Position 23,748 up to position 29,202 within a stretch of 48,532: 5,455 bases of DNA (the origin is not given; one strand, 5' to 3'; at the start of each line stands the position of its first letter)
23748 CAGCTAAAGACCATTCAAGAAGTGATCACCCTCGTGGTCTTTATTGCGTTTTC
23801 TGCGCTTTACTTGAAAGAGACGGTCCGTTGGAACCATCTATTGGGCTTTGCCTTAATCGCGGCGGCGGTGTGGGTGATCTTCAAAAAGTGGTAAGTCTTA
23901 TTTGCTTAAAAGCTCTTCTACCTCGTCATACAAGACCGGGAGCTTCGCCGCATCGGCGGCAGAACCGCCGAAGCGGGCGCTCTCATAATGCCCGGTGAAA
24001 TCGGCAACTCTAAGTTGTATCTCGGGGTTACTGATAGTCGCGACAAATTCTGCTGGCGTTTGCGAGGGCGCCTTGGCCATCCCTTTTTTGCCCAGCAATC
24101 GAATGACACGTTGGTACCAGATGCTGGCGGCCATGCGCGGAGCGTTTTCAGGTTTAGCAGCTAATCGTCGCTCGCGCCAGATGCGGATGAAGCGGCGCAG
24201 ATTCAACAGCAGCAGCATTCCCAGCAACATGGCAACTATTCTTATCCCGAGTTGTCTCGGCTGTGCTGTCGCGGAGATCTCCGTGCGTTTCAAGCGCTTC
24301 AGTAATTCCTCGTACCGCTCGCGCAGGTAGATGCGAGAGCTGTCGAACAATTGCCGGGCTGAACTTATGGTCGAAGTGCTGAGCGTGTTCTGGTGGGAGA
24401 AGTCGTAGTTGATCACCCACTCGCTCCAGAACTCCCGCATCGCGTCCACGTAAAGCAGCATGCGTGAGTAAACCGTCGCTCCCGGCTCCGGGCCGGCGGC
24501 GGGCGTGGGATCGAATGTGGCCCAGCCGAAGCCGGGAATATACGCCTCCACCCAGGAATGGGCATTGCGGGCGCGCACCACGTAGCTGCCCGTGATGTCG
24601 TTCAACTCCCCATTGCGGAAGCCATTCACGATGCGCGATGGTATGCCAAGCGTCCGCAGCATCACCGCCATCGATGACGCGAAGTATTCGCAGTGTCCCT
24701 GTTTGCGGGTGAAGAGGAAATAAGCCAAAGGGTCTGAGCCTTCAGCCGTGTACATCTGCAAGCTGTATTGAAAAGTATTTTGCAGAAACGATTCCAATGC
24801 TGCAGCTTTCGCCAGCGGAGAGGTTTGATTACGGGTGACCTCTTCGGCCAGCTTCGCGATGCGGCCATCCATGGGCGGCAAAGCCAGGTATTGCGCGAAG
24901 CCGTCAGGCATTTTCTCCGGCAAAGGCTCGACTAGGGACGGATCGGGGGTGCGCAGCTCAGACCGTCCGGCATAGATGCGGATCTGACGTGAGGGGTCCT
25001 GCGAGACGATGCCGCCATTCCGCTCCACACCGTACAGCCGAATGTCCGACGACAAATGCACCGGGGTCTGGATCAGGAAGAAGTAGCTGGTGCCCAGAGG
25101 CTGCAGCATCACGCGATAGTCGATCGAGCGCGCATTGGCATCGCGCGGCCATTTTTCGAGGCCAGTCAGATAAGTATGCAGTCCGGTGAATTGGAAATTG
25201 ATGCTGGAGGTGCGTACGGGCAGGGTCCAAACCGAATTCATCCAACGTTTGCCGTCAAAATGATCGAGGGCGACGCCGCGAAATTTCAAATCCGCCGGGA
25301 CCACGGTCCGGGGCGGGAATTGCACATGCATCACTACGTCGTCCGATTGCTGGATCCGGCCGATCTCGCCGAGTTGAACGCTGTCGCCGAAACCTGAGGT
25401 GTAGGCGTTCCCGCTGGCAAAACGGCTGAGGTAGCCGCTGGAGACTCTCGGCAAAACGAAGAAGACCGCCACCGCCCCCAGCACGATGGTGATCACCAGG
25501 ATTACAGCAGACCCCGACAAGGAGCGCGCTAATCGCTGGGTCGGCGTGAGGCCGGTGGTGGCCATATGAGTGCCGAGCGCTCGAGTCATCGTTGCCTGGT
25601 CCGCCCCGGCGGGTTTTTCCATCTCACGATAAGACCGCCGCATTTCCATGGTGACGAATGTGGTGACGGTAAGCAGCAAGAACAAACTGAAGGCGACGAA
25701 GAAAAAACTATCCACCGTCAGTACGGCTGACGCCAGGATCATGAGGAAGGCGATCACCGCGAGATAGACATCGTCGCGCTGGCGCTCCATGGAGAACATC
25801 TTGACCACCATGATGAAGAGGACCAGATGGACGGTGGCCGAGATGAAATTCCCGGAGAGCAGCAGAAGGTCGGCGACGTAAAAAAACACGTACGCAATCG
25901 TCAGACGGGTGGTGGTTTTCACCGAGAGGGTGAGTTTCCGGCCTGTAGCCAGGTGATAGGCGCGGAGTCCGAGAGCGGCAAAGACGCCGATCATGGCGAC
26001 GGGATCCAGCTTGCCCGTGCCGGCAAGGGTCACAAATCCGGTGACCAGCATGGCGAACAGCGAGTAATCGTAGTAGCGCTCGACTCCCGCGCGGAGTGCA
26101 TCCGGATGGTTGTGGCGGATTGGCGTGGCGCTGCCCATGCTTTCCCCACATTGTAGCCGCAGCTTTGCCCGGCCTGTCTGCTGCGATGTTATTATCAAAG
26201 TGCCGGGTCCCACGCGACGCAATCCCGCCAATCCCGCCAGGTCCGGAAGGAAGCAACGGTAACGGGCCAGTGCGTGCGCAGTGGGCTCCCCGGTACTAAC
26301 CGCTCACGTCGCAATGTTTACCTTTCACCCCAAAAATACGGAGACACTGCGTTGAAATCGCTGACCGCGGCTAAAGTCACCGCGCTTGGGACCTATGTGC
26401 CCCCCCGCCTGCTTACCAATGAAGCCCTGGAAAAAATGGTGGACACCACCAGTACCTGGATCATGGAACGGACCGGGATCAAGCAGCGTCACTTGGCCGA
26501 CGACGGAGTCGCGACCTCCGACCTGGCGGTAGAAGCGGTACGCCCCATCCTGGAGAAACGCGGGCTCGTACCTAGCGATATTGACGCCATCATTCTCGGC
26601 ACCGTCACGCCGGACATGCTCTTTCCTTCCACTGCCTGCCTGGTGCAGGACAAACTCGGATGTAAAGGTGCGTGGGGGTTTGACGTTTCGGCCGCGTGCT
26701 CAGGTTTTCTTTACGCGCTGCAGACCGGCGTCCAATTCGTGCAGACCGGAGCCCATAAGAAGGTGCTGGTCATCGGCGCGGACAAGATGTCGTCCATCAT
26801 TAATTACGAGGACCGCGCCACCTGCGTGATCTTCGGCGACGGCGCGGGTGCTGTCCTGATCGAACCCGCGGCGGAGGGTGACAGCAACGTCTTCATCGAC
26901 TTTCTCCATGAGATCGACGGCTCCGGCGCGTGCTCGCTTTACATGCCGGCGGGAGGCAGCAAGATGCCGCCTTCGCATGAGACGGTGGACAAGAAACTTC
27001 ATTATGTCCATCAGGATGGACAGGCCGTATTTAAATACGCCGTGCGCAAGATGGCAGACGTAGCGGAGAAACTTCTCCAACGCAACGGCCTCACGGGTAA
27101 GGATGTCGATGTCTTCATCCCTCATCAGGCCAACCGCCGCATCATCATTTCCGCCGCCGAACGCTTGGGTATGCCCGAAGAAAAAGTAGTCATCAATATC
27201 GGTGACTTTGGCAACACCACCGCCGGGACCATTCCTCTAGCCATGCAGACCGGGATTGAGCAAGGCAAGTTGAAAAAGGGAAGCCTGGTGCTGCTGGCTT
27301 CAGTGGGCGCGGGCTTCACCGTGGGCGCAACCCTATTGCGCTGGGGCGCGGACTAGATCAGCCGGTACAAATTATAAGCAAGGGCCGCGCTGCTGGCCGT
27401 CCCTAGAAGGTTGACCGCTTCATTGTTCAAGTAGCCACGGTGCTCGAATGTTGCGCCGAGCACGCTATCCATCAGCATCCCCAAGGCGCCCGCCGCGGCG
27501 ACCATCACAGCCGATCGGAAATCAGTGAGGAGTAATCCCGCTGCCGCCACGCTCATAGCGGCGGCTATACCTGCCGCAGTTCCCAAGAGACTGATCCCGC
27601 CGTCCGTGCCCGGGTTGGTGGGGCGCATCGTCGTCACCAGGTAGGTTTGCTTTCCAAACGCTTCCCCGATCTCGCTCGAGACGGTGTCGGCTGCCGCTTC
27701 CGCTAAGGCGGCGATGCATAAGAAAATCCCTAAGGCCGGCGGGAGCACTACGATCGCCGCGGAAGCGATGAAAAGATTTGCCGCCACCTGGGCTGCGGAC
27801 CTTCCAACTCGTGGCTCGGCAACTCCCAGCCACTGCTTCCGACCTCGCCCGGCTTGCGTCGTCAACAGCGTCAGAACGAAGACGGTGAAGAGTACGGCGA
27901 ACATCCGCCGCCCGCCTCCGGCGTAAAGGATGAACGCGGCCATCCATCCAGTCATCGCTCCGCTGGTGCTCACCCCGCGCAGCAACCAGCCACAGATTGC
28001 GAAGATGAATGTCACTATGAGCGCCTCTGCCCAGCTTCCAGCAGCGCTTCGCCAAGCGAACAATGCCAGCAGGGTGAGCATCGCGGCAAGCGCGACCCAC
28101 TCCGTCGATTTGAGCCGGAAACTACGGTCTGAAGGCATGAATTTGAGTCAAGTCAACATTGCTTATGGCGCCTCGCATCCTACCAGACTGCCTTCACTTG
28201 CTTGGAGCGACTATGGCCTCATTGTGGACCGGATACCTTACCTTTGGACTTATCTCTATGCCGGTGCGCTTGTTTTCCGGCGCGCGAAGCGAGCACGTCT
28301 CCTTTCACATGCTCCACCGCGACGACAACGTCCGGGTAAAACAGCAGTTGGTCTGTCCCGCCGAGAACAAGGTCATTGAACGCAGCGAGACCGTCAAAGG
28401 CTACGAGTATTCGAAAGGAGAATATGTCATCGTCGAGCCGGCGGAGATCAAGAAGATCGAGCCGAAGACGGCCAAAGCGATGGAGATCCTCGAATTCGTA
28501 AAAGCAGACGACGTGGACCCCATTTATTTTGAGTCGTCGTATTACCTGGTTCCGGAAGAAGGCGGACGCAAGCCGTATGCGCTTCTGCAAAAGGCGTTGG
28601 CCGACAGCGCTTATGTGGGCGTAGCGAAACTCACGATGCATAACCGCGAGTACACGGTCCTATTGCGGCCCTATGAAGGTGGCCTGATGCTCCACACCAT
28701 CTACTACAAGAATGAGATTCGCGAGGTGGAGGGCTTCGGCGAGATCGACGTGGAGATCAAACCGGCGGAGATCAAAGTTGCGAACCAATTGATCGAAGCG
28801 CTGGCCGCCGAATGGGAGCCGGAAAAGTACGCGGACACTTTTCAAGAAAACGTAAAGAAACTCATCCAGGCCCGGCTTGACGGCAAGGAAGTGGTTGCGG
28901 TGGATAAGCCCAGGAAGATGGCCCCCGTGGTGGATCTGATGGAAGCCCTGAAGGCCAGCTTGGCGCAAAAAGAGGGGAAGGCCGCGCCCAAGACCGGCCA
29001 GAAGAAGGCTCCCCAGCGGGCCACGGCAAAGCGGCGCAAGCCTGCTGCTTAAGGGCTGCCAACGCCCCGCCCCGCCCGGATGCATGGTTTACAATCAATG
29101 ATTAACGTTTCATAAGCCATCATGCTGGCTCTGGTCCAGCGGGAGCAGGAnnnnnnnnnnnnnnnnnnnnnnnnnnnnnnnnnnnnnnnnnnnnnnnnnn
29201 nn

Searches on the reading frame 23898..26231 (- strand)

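Call 66: search_protein_families(library=pfam, proteins=[window:23898-26231:-], max_evalue=0.00001)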
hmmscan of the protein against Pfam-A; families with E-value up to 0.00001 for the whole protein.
window:23898-26231:- (777 aa): 3 families
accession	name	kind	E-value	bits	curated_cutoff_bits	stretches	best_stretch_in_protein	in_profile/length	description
PF11992.13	TgpA_N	-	3.5e-38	131.9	30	1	60-431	2-333/333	TgpA N-terminal domain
PF01841.26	Transglut_core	-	5.5e-28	97.8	23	1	460-575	2-108/108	Transglutaminase-like superfamily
PF13559.11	DUF4129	-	1.4e-10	41.5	24.8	1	706-764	2-61/69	Domain of unknown function (DUF4129)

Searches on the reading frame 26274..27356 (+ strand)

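Call 66: search_protein_families(library=pfam, proteins=[window:26274-27356:+], max_evalue=0.00001)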
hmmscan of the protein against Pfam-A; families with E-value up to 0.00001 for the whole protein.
window:26274-27356:+ (360 aa): 3 families
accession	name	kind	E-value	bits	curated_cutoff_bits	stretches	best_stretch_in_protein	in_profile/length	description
PF08541.16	ACP_syn_III_C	-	8e-35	119.3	26.6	1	268-357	1-90/90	3-Oxoacyl-[acyl-carrier-protein (ACP)] synthase III C terminal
PF08545.16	ACP_syn_III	-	2.2e-29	101.6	24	1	136-207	1-71/80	3-Oxoacyl-[acyl-carrier-protein (ACP)] synthase III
PF00108.29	Thiolase_N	-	3.8e-08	33.5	26.4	1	66-179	8-122/260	Thiolase, N-terminal domain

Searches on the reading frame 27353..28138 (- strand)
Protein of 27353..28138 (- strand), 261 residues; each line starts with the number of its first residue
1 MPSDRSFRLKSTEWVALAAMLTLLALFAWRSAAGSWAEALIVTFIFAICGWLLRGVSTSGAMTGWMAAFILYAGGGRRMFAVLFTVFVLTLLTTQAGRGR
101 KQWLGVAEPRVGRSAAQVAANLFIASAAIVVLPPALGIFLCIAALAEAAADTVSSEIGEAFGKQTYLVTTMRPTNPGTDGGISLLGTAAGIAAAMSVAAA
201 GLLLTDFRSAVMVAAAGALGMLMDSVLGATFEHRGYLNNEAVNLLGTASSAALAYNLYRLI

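Call 66: search_protein_families(library=pfam, proteins=[window:27353-28138:-], max_evalue=0.00001)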
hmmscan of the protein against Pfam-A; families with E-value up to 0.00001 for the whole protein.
window:27353-28138:- (261 aa): 1 family
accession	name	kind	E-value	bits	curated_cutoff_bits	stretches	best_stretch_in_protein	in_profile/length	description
PF01940.21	DUF92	-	2.7e-44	151.9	27.5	1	42-249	2-249/251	Integral membrane protein DUF92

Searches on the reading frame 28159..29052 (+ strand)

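Call 66: search_protein_families(library=pfam, proteins=[window:28159-29052:+], max_evalue=0.00001)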
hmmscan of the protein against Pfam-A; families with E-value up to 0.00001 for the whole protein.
window:28159-29052:+ (297 aa): 1 family
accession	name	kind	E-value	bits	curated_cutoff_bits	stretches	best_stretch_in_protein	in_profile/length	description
PF02735.22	Ku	-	7.9e-48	163.3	25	1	29-204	2-187/190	Ku70/Ku80 beta-barrel domain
